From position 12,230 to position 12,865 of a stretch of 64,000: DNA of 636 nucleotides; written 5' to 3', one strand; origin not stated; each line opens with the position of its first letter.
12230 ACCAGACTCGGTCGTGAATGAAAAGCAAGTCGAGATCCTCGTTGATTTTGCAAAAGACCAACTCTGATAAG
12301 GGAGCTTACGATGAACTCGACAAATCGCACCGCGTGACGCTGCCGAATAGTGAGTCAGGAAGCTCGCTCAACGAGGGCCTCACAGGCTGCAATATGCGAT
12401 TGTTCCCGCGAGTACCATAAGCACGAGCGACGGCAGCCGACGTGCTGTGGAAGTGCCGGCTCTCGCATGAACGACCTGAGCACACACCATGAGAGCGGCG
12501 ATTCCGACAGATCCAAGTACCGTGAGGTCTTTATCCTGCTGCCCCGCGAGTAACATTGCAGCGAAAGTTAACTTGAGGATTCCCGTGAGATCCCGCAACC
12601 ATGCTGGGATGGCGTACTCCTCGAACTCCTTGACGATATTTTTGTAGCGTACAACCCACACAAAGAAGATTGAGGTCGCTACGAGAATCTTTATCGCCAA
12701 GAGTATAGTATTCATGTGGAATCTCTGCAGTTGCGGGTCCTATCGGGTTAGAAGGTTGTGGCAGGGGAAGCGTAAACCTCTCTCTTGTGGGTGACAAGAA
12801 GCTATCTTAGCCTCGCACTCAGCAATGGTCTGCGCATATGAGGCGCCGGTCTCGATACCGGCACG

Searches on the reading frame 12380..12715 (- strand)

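Call 71: search_protein_families(library=pfam, proteins=[window:12380-12715:-], max_evalue=0.00001)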
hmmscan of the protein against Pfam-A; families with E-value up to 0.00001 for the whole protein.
window:12380-12715:- (111 aa): 1 family
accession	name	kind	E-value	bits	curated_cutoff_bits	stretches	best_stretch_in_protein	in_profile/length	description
PF13564.11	DoxX_2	-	7.9e-13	48.9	26.3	1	11-103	8-101/103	DoxX-like family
